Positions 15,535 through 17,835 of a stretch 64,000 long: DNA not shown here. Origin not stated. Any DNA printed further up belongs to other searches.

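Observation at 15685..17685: Class-II glutaminase domain fused to a WbpG/PseA-type sugar amidotransferase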

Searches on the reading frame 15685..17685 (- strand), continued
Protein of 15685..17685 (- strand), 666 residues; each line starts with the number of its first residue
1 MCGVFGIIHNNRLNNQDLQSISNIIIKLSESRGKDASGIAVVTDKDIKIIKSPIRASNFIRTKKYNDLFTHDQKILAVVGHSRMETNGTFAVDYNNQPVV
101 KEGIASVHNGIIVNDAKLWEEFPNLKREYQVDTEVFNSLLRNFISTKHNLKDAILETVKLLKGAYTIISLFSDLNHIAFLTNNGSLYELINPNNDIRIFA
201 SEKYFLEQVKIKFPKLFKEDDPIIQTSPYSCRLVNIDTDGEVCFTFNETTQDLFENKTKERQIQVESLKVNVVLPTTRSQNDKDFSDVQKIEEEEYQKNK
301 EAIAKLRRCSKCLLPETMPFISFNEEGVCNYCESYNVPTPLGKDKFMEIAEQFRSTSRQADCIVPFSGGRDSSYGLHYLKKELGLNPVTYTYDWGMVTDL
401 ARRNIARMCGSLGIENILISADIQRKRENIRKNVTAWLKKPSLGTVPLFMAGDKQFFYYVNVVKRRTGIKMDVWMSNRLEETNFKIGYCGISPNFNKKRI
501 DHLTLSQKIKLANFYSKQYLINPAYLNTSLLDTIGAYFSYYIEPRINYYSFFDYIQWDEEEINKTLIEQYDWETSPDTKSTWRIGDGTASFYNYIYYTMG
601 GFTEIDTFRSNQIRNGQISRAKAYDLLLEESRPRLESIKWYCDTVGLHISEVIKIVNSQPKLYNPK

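Call 29: search_protein_families(library=pfam, proteins=[L012:13720-14508:+, L049:8208-8987:+, L033:13399-14004:+, L025:3461-4099:+, L017:12717-13310:+, L038:3995-4867:+, L047:5236-6372:+, L007:17299-18426:+, L061:5661-6521:+, L024:12022-12972:+], max_evalue=0.0001)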
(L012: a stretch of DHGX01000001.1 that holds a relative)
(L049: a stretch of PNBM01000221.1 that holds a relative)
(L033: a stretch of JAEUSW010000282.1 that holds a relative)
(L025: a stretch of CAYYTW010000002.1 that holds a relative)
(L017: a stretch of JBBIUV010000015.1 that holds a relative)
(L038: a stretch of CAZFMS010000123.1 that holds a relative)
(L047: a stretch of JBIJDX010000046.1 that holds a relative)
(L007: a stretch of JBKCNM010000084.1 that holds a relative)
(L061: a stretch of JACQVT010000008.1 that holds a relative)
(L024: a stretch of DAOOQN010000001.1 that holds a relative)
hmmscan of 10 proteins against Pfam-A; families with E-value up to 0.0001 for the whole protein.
L012:13720-14508:+ (262 aa): 0 families

L049:8208-8987:+ (259 aa): 2 families
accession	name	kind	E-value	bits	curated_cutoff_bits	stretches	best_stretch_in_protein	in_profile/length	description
PF00483.29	NTP_transferase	-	5.1e-16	59.4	21.2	1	2-203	1-188/245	Nucleotidyl transferase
PF12804.13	NTP_transf_3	-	4.3e-06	27.4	27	1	3-64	1-55/160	MobA-like NTP transferase domain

L033:13399-14004:+ (201 aa): 1 family
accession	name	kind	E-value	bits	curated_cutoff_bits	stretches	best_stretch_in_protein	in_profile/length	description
PF02397.22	Bac_transf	-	8.5e-61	205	27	1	4-196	1-178/179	Bacterial sugar transferase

L025:3461-4099:+ (212 aa): 7 families
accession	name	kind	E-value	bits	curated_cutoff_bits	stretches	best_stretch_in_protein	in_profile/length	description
PF13489.12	Methyltransf_23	-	1.6e-13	51.1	27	1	33-193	5-159/164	Methyltransferase domain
PF08241.18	Methyltransf_11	-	4e-10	40.6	21.2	1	55-143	1-89/95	Methyltransferase domain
PF13649.12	Methyltransf_25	-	8.8e-10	39.6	27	1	54-142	1-94/97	Methyltransferase domain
PF07021.18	MetW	-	1.1e-08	35.4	21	1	43-157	6-117/193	Methionine biosynthesis protein MetW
PF08242.18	Methyltransf_12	-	8e-07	30.2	30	1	55-140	1-91/98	Methyltransferase domain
PF13847.12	Methyltransf_31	-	2.4e-06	27.7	27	1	49-152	2-112/145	Methyltransferase domain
PF01209.24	Ubie_methyltran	-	6.3e-05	22.9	20.1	1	8-142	5-144/233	ubiE/COQ5 methyltransferase family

L017:12717-13310:+ (197 aa): 0 families

L038:3995-4867:+ (290 aa): 6 families
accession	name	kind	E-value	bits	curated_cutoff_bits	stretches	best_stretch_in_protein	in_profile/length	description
PF13489.12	Methyltransf_23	-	3.6e-22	79.3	27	1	79-218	20-156/164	Methyltransferase domain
PF08241.18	Methyltransf_11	-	2e-12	48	21.2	1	86-178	1-95/95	Methyltransferase domain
PF13649.12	Methyltransf_25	-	2e-12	48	27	1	85-174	1-97/97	Methyltransferase domain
PF08242.18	Methyltransf_12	-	2.6e-11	44.6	30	1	86-176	1-98/98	Methyltransferase domain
PF13847.12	Methyltransf_31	-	1.3e-10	41.6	27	1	80-186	2-114/145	Methyltransferase domain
PF07021.18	MetW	-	9.7e-05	22.5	21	0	77-190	9-119/193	Methionine biosynthesis protein MetW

L047:5236-6372:+ (378 aa): 0 families

L007:17299-18426:+ (375 aa): 0 families

L061:5661-6521:+ (286 aa): 6 families
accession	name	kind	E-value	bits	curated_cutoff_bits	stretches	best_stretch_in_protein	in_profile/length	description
PF08241.18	Methyltransf_11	-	3e-19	69.9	21.2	1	81-172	1-95/95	Methyltransferase domain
PF13649.12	Methyltransf_25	-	6e-18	65.8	27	1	81-168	2-97/97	Methyltransferase domain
PF08242.18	Methyltransf_12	-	1.4e-10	42.2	30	1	81-170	1-98/98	Methyltransferase domain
PF13489.12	Methyltransf_23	-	9e-10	39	27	1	74-194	20-138/164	Methyltransferase domain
PF13847.12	Methyltransf_31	-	4.6e-07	30.1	27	1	77-176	4-113/145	Methyltransferase domain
PF01209.24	Ubie_methyltran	-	8.2e-06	25.8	20.1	1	76-188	47-166/233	ubiE/COQ5 methyltransferase family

L024:12022-12972:+ (316 aa): 1 family
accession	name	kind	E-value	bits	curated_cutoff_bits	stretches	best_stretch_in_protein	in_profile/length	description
PF03706.18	LPG_synthase_TM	-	8.5e-08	32.4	33.4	1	20-292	6-292/302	Lysylphosphatidylglycerol synthase TM region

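Call 32: fold_search(model_id=the predicted structure, library=pdb)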
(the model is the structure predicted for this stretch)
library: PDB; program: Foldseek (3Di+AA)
matches with E <= 10: 1141; with E <= 0.001: 104
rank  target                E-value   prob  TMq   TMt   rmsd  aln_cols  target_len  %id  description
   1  3ooj_E                4.5e-14  1.00  0.30  0.33  20.0       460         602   16  C1A mutant of E. coli GlmS in complex with glucose-6P and glutamate (released 2011-10-19)
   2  8wex_A                2.0e-13  1.00  0.34  0.57   7.2       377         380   20  Crystal structure of N-acetyl sugar amidotransferase from Legionella pneumophila (released 2024-05-22)
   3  2j6h_A                2.0e-13  1.00  0.33  0.36  14.1       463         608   16  E. coli glucosamine-6-P synthase in complex with glucose-6P and 5-oxo- L-norleucine (released 2006-10-02)
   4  8wex_B                2.1e-13  1.00  0.33  0.54   9.3       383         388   21  Crystal structure of N-acetyl sugar amidotransferase from Legionella pneumophila (released 2024-05-22)
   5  3ooj_F                3.2e-13  1.00  0.30  0.33  22.8       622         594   14  C1A mutant of E. coli GlmS in complex with glucose-6P and glutamate (released 2011-10-19)
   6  3ooj_G                3.7e-13  1.00  0.30  0.33  19.4       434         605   15  C1A mutant of E. coli GlmS in complex with glucose-6P and glutamate (released 2011-10-19)
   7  3ooj_A                5.2e-13  1.00  0.31  0.33  22.6       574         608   15  C1A mutant of E. coli GlmS in complex with glucose-6P and glutamate (released 2011-10-19)
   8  9b6c_A                7.7e-13  1.00  0.27  0.33  23.3       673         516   13  Human asparagine synthetase Arg-142 to Ile-142 (R142I) variant (released 2025-01-08)
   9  3ooj_D                9.9e-13  1.00  0.29  0.32  24.2       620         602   15  C1A mutant of E. coli GlmS in complex with glucose-6P and glutamate (released 2011-10-19)
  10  3ooj_C                1.1e-12  1.00  0.30  0.33  20.2       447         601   16  C1A mutant of E. coli GlmS in complex with glucose-6P and glutamate (released 2011-10-19)
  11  9b6c_B                1.5e-12  1.00  0.26  0.32  22.9       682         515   12  Human asparagine synthetase Arg-142 to Ile-142 (R142I) variant (released 2025-01-08)
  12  1jxa_A                1.6e-12  1.00  0.33  0.35  15.4       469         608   14  GLUCOSAMINE 6-PHOSPHATE SYNTHASE WITH GLUCOSE 6-PHOSPHATE (released 2001-11-21)
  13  6gq3_A                1.7e-12  1.00  0.27  0.34  22.6       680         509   12  Human asparagine synthetase (ASNS) in complex with 6-diazo-5-oxo-L-norleucine (DON) at 1.85 A resolution (released 2019-09-18)
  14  1ct9_D                1.8e-12  1.00  0.29  0.37  21.9       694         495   13  CRYSTAL STRUCTURE OF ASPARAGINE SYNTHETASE B FROM ESCHERICHIA COLI (released 1999-12-15)
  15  6zmj_B                2.0e-12  1.00  0.30  0.30  15.7       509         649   13  Crystal structure of human GFAT-1 R203H (released 2020-08-05)
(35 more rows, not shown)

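Call 44: search_protein_families(library=pfam, proteins=[L004:6898-8799:+, L014:13733-15193:+, L026:5948-7288:+, L067:17521-18906:+, L008:4389-5723:+, L010:8807-9994:+, L063:835-1776:+, L080:7227-8927:+, L076:9182-10861:+, L022:4679-6319:-], max_evalue=0.0001)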
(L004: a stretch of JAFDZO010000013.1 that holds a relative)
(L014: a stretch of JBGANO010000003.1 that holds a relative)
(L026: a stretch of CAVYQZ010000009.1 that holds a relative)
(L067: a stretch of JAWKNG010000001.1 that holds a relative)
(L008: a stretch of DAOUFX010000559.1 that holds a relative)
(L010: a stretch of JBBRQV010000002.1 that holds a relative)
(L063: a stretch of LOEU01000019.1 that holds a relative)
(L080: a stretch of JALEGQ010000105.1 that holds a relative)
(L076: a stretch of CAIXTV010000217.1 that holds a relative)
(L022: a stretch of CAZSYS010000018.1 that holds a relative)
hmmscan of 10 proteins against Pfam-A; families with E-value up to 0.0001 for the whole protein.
L004:6898-8799:+ (633 aa): 4 families
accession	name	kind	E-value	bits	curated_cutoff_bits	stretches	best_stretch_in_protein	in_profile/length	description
PF00733.27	Asn_synthase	-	3.3e-91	307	21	1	236-627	2-354/354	Asparagine synthase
PF13537.11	GATase_7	-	2.8e-49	166.6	25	1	45-164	1-122/123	Glutamine amidotransferase domain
PF13522.11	GATase_6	-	2.2e-45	154.3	27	1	28-159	1-130/130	Glutamine amidotransferase domain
PF03054.22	tRNA_Me_trans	-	9.2e-05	22.6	20.6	0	254-317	3-70/202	tRNA methyl transferase HUP domain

L014:13733-15193:+ (486 aa): 2 families
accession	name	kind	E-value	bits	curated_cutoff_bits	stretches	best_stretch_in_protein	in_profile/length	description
PF13440.11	Polysacc_synt_3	-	2e-19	70.4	23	1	32-329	2-291/293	Polysaccharide biosynthesis protein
PF01943.22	Polysacc_synt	-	8.1e-08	32.5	28.2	1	9-276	3-267/274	Polysaccharide biosynthesis protein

L026:5948-7288:+ (446 aa): 0 families

L067:17521-18906:+ (461 aa): 1 family
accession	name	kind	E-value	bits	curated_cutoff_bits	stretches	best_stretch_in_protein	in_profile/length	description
PF04932.20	Wzy_C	-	3.7e-21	75.9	31.7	1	236-388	4-149/149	O-Antigen ligase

L008:4389-5723:+ (444 aa): 5 families
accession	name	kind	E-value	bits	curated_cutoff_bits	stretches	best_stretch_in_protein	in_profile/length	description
PF03721.20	UDPG_MGDP_dh_N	-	2.1e-45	155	27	1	19-201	2-183/187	UDP-glucose/GDP-mannose dehydrogenase family, NAD binding domain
PF00984.24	UDPG_MGDP_dh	-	3.1e-27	95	25.4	1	220-308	2-93/94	UDP-glucose/GDP-mannose dehydrogenase family, central domain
PF03720.21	UDPG_MGDP_dh_C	-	3.7e-19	69.5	30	1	335-425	1-102/103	UDP-glucose/GDP-mannose dehydrogenase family, UDP binding domain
PF03446.21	NAD_binding_2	-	5.6e-05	23.6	21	0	20-147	2-102/161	NAD binding domain of 6-phosphogluconate dehydrogenase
PF02737.24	3HCDH_N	-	8.3e-05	23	22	0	20-99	2-83/180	3-hydroxyacyl-CoA dehydrogenase, NAD binding domain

L010:8807-9994:+ (395 aa): 1 family
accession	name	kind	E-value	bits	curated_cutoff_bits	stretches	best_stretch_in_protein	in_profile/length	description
PF07470.19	Glyco_hydro_88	-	1.5e-06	27.9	26.6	0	75-219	31-152/352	Glycosyl Hydrolase Family 88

L063:835-1776:+ (313 aa): 3 families
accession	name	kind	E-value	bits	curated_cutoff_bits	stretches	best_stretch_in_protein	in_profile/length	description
PF00535.33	Glycos_transf_2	-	3.6e-22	79.5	23.3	1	9-108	1-102/168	Glycosyl transferase family 2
PF10111.15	Glyco_tranf_2_2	-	8.5e-11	42.3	27.3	1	9-213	1-223/276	Glycosyltransferase like family 2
PF13641.12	Glyco_tranf_2_3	-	9.3e-07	29.5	27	1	6-101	1-103/230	Glycosyltransferase like family 2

L080:7227-8927:+ (566 aa): 1 family
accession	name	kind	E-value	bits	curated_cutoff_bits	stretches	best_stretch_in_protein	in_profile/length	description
PF13231.12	PMT_2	-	3.2e-06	27.9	26.1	1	80-219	11-146/160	Dolichyl-phosphate-mannose-protein mannosyltransferase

L076:9182-10861:+ (559 aa): 0 families

L022:4679-6319:- (546 aa): 0 families

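Call 59: search_protein_families(library=pfam, proteins=[L012:17809-18897:+, L069:2679-3833:+, L040:7600-8919:+, L037:7866-8963:+], max_evalue=0.01)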
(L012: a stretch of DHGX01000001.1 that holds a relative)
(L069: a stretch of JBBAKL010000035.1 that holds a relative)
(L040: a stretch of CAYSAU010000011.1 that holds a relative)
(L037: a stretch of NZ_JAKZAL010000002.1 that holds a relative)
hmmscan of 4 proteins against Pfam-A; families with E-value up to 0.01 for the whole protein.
L012:17809-18897:+ (362 aa): 0 families

L069:2679-3833:+ (384 aa): 4 families
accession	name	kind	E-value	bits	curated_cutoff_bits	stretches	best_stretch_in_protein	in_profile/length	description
PF01507.26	PAPS_reduct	-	3.6e-06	27.5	22.5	1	67-128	1-62/175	Phosphoadenosine phosphosulfate reductase domain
PF01171.26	ATP_bind_3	-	0.00023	21.4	27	1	68-130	2-70/182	PP-loop family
PF06508.19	QueC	-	0.00025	21.1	22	1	68-137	2-69/210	Queuosine biosynthesis protein QueC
PF02540.23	NAD_synthase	-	0.00098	18.8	21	1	59-137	12-90/242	NAD synthase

L040:7600-8919:+ (439 aa): 1 family
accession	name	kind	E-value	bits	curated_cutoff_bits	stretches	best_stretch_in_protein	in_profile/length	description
PF01171.26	ATP_bind_3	-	0.008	16.4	27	0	119-139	2-22/182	PP-loop family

L037:7866-8963:+ (365 aa): 2 families
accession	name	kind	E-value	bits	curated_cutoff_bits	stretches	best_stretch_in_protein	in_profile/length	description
PF04007.18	DUF354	-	1.3e-05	24.9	22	1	103-276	99-286/349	Protein of unknown function (DUF354)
PF13439.12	Glyco_transf_4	-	0.0017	18.9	28.5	1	20-112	12-101/170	Glycosyltransferase Family 4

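Call 64: find_related_loci(query=A2, collection=metagenome_contigs, flank=10000)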
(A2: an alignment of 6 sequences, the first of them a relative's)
Query A2 (394 aa) in metagenome_contigs; peptide patterns used: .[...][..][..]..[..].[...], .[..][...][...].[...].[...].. (x = any residue, [..] = any of these).
600 stretches matched a pattern (row limit reached: there are more); 591 encode a relative of the query (tblastn E <= 1e-3); the best 80 are kept; 80 distinct loci.
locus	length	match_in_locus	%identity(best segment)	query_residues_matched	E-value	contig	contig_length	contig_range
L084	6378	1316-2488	79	3-393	0e+0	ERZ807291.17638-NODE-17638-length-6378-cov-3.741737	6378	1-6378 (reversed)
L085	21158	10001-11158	73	4-389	0e+0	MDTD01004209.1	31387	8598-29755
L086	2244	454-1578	57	1-374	4e-157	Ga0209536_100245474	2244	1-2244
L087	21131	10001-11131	56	1-375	4e-136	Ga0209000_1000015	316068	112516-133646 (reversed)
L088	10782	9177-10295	55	5-375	1e-135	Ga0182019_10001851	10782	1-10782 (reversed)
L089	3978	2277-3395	56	3-374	9e-139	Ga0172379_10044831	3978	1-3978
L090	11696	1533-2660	53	1-374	3e-134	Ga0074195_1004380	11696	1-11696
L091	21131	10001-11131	54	1-375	9e-134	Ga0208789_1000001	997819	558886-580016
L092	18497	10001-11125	57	3-375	3e-133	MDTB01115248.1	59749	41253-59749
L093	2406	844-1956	54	5-375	2e-139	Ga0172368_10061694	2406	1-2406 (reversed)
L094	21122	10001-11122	54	1-374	5e-129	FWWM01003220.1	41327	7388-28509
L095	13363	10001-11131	56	1-375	1e-128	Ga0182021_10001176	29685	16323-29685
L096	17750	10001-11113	55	5-374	1e-124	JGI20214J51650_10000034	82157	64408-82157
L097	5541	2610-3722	51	5-374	7e-124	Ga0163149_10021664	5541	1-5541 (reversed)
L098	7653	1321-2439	51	6-374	3e-123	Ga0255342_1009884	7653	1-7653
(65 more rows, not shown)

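Call 78: search_dna_similar(query=window:15685-17685:-, collection=plasmids, mode=protein, max_evalue=1e-10, max_rows=15)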
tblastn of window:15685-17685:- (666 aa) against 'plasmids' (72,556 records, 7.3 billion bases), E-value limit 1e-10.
Records with a match: 32; places in all: 34; records where one place covers at least 80% of the query: 3.
Best place of each record, by identity: <60% 32.
By first word of the organism name: Sinorhizobium 9; Bacillus 8; Rhizobium 4; Ralstonia 3; Agrobacterium 2; Azospirillum 2; Solidesulfovibrio 1; Alistipes 1; Qingshengfaniella 1; Ensifer 1.
By predicted mobility (MOB-suite, as given by PLSDB): conjugative 17; non-mobilizable 12; mobilizable 3.
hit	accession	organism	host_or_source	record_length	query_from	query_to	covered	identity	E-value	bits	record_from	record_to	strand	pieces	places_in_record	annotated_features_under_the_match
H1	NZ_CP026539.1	Solidesulfovibrio carbinolicus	-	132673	1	663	100%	43.4%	7e-172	551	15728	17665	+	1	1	7-cyano-7-deazaguanine synthase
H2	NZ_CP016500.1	Agrobacterium sp. RAC06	Microbial isolate,Algal phycosphere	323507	1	663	100%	40.9%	5e-148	483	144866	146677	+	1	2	hypothetical protein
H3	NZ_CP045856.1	Agrobacterium sp. MA01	cell culture,Microcystis culture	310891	1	663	100%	40.9%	2e-147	481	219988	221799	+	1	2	glucosamine 6-phosphate synthetase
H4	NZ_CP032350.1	Azospirillum brasilense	soil sample,Agricultural field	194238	302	623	48%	22.2%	2e-11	75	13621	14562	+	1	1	N-acetyl sugar amidotransferase | asnB: asparagine synthase (glutamine-hydrolyzing)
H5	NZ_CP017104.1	Rhizobium gallicum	Phaseolus vulgaris,Whole ...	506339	1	252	38%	25.8%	8e-12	77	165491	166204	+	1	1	glmS: glutamine--fructose-6-phosphate transaminase (isomerizing)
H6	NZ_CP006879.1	Rhizobium gallicum bv. gallicum R602sp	Phaseolus vulgaris,whole ...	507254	1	252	38%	25.8%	8e-12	77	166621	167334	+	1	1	glmS: glutamine--fructose-6-phosphate transaminase (isomerizing)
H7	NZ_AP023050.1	Alistipes indistinctus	Homo sapiens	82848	253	462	32%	27.4%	1e-11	76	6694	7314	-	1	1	N-acetyl sugar amidotransferase | neuC: UDP-N-acetylglucosamine 2-epimerase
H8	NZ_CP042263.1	Qingshengfaniella alkalisoli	cell culture,saline soil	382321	1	189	28%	29.7%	1e-14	86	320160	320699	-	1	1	glmS: glutamine--fructose-6-phosphate transaminase (isomerizing)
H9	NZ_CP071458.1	Rhizobium lentis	lentil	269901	1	199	30%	27.5%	2e-11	76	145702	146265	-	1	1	glmS: glutamine--fructose-6-phosphate transaminase (isomerizing)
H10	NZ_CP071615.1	Rhizobium bangladeshense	lentil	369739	1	199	30%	27.5%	2e-11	76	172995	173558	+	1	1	glmS: glutamine--fructose-6-phosphate transaminase (isomerizing)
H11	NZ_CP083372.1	Ensifer canadensis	Melilotus albus,Cell Culture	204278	1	196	29%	27.0%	6e-12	77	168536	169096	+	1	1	glmS: glutamine--fructose-6-phosphate transaminase (isomerizing)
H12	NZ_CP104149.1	Sinorhizobium medicae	Trigonella foenum-graecum,cell culture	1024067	1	196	29%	27.0%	6e-12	77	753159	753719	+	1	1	record has no annotation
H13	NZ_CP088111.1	Sinorhizobium medicae WSM1115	cell culture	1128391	1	196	29%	27.0%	6e-12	77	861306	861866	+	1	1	record has no annotation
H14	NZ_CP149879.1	Sinorhizobium medicae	Medicago sativa,Cell Culture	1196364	1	196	29%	27.0%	6e-12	77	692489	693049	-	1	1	record has no annotation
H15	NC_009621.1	Sinorhizobium medicae WSM419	-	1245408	1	196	29%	27.0%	6e-12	77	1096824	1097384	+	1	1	record has no annotation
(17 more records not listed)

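Call 79: get_annotated_region(hit=H1, flank=9000)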
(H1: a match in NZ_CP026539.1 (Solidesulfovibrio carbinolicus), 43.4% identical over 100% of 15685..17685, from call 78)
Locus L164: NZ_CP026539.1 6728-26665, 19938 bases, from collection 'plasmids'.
description: Solidesulfovibrio carbinolicus strain DSM 3852 plasmid pDCAR1, complete sequence
organism: Solidesulfovibrio carbinolicus (NCBI taxid 296842)
taxonomy: Bacteria; Thermodesulfobacteriota; Desulfovibrionia; Desulfovibrionales; Desulfovibrionaceae; Solidesulfovibrio; Solidesulfovibrio carbinolicus
host: -; source: -; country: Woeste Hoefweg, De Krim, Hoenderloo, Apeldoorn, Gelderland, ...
typing (MOB-suite, as given by PLSDB): non-mobilizable
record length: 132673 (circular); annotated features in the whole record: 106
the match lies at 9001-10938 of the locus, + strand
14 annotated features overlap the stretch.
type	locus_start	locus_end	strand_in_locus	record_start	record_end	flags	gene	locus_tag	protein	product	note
CDS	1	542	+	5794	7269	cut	-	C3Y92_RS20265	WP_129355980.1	glycosyltransferase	-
CDS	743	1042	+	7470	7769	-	-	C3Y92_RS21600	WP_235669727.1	hypothetical protein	-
CDS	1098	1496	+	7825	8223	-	-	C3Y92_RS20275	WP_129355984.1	hypothetical protein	-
CDS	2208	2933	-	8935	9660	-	istB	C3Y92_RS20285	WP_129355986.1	IS21-like element helper ATPase IstB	-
CDS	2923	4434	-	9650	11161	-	istA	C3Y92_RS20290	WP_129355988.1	IS21 family transposase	-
CDS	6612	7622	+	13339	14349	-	-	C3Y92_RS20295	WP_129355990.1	NAD-dependent epimerase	-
CDS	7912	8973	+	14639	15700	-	-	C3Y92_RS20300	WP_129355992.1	glycosyltransferase family 2 protein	-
CDS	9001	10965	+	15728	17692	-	-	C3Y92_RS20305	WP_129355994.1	7-cyano-7-deazaguanine synthase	-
CDS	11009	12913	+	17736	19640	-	asnB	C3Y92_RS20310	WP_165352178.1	asparagine synthase (glutamine-hydrolyzing)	GO:0006529 - asparagine biosynthetic process [Evidence IEA]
CDS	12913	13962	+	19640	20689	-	-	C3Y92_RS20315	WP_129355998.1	glycosyltransferase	-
CDS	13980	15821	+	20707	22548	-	asnB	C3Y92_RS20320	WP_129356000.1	asparagine synthase (glutamine-hydrolyzing)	GO:0006529 - asparagine biosynthetic process [Evidence IEA]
CDS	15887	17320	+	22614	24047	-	-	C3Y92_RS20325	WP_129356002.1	hypothetical protein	-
CDS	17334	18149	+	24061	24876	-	-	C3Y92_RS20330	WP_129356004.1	hypothetical protein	-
CDS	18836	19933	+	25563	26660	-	-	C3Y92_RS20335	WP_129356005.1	glycosyltransferase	-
